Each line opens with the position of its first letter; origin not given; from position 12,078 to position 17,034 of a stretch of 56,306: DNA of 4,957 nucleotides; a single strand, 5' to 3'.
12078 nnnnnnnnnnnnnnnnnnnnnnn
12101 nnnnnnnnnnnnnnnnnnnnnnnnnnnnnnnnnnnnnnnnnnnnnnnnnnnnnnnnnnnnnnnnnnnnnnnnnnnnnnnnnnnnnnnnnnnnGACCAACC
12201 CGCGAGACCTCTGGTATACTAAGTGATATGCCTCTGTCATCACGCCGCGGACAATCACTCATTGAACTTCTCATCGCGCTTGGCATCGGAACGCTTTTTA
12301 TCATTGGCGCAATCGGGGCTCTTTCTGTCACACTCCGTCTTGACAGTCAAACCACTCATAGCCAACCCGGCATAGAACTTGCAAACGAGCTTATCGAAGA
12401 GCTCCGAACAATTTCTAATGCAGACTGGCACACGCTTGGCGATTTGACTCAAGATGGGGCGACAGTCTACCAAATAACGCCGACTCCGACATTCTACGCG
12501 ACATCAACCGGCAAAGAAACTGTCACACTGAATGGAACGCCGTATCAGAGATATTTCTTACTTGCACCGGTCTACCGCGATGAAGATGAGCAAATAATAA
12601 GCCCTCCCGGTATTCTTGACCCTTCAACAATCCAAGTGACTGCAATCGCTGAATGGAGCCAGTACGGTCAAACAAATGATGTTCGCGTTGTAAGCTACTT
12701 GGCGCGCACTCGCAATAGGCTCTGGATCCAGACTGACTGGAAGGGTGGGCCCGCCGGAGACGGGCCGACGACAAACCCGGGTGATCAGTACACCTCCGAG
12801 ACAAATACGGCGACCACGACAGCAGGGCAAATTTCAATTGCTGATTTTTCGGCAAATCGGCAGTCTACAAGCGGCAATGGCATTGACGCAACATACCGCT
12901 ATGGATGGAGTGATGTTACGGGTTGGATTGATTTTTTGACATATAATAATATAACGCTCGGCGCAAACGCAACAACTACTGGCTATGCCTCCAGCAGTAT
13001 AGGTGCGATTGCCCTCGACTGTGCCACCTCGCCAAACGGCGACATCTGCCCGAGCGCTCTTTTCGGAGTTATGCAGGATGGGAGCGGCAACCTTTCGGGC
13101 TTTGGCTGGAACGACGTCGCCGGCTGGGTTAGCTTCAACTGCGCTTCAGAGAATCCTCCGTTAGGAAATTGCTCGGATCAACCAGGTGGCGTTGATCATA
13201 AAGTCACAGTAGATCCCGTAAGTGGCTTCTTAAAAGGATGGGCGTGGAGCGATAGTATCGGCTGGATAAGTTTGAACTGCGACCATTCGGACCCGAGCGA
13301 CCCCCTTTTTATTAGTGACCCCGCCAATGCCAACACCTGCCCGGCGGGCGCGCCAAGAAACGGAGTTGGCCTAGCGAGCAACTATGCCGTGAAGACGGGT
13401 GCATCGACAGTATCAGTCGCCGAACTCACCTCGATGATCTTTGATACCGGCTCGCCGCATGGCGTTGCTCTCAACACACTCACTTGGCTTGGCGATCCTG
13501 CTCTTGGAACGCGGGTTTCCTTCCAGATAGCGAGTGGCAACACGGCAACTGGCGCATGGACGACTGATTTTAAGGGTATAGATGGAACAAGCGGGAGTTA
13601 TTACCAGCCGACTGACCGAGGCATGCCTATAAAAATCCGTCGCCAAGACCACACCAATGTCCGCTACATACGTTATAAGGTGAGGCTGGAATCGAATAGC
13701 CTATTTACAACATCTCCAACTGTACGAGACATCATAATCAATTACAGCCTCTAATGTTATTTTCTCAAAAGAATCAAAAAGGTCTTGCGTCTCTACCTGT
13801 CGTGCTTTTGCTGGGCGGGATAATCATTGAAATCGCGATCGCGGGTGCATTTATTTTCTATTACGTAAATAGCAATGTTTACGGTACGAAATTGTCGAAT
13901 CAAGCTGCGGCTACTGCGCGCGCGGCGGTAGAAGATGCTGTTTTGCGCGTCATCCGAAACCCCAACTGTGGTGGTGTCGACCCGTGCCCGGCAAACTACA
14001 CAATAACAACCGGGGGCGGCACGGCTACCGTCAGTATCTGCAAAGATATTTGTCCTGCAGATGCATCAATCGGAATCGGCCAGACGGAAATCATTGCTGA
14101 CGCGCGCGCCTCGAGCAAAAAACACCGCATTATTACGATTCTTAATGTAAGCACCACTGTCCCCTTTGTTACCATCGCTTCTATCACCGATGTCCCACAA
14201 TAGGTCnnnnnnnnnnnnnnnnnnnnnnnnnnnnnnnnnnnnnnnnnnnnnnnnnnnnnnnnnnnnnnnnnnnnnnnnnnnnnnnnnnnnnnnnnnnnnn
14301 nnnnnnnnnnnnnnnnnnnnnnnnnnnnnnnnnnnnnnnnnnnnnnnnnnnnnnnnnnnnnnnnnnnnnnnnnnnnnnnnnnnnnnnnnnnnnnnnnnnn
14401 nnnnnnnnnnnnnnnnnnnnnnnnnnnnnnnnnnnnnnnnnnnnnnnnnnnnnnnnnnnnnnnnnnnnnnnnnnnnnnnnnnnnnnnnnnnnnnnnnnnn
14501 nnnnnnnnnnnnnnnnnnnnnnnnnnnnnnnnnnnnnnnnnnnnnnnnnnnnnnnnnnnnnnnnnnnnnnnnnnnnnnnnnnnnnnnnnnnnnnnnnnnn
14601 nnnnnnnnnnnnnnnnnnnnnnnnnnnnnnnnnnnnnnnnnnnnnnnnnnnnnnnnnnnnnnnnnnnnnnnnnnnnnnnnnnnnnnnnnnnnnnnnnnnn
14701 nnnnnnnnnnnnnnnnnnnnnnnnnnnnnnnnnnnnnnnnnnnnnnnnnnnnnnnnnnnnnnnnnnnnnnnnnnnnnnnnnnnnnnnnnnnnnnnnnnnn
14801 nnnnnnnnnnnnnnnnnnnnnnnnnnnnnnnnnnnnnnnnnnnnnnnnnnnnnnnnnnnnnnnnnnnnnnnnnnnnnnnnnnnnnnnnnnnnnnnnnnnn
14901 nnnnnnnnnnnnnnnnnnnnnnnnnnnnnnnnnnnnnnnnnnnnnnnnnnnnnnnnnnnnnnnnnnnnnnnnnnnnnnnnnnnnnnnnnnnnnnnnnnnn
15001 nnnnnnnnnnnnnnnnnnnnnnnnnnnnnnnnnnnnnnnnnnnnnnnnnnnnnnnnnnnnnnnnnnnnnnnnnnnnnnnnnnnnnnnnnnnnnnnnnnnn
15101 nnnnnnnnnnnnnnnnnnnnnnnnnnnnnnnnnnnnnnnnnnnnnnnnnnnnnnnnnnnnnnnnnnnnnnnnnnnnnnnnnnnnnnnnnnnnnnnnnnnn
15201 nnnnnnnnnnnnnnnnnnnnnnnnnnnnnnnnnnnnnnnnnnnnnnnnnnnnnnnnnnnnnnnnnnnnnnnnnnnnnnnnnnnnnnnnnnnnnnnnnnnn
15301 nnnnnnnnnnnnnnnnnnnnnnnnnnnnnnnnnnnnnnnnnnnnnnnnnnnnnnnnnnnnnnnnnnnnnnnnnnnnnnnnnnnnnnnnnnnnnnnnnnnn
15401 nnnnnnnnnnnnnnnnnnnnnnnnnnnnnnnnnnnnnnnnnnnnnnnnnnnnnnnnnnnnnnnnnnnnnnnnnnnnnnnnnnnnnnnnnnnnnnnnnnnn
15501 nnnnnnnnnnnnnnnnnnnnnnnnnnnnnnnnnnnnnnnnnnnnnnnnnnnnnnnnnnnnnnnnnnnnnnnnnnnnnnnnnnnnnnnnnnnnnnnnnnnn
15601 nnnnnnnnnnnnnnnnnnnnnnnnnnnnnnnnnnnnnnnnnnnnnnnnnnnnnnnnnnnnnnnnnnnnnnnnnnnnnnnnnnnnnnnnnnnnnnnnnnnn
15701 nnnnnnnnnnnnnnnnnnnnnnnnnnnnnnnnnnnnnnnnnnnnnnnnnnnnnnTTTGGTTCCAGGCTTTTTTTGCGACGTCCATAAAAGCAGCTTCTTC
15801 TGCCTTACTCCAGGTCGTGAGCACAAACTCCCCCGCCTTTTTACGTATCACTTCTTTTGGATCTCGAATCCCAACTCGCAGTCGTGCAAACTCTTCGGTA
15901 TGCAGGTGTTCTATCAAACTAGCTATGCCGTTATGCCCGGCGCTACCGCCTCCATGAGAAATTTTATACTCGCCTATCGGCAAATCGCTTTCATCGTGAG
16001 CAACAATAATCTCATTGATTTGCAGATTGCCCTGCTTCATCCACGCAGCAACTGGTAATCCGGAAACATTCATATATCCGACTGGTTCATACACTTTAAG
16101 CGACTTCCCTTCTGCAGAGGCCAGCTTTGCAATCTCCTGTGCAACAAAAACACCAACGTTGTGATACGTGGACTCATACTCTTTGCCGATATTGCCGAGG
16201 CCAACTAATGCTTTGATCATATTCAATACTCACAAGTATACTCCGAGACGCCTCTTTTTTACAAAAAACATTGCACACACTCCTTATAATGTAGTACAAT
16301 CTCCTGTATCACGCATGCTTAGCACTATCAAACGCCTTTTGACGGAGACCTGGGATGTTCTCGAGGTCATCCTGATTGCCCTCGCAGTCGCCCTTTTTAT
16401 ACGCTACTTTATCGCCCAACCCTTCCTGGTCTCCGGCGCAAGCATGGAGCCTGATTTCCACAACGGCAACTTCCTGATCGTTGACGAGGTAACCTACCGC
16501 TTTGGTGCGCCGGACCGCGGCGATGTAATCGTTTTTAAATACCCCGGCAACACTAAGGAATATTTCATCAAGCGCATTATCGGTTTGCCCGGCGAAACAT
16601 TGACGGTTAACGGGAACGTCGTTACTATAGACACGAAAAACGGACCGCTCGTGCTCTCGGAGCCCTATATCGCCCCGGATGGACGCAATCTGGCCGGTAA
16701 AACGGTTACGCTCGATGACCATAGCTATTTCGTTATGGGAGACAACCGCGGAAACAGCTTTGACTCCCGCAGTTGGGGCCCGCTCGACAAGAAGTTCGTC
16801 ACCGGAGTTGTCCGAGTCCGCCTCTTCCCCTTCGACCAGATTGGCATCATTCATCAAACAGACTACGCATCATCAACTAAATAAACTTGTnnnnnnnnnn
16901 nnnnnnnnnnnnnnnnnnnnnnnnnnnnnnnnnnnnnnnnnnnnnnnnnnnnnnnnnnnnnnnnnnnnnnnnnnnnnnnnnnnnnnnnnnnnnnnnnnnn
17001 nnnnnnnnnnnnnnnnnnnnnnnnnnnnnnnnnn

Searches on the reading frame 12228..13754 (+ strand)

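Call 23: search_protein_families(library=pfam, proteins=[window:12228-13754:+])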
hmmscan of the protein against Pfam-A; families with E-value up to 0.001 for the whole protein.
window:12228-13754:+ (508 aa): 1 family
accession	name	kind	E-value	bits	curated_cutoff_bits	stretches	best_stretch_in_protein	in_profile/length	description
PF07963.17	N_methyl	-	0.00022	21.1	21.2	1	4-28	2-26/27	Prokaryotic N-terminal methylation motif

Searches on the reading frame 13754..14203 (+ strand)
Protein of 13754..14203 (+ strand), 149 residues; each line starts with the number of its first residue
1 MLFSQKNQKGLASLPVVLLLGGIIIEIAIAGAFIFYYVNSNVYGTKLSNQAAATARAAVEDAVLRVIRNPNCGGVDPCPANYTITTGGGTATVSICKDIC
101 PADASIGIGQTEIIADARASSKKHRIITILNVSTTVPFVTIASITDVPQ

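Call 23: search_protein_families(library=pfam, proteins=[window:13754-14203:+])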
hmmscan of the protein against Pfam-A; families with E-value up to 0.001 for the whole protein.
window:13754-14203:+ (149 aa): 1 family
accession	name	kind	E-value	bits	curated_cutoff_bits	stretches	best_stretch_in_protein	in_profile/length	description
PF22910.1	EDR4-like_1st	-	0.00066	19.8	27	0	64-93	2-31/34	Enhanced disease resistance 4-like, N-terminal domain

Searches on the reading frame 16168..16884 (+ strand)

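Call 23: search_protein_families(library=pfam, proteins=[window:16168-16884:+])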
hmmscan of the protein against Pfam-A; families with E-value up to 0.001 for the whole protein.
window:16168-16884:+ (238 aa): 2 families
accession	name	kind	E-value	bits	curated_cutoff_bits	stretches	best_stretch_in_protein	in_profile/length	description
PF10502.14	Peptidase_S26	-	5.6e-44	150.5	22.9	1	63-219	3-167/168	Signal peptidase, peptidase S26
PF00717.28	Peptidase_S24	-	6.4e-05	23.1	23.3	1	88-139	40-84/116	Peptidase S24-like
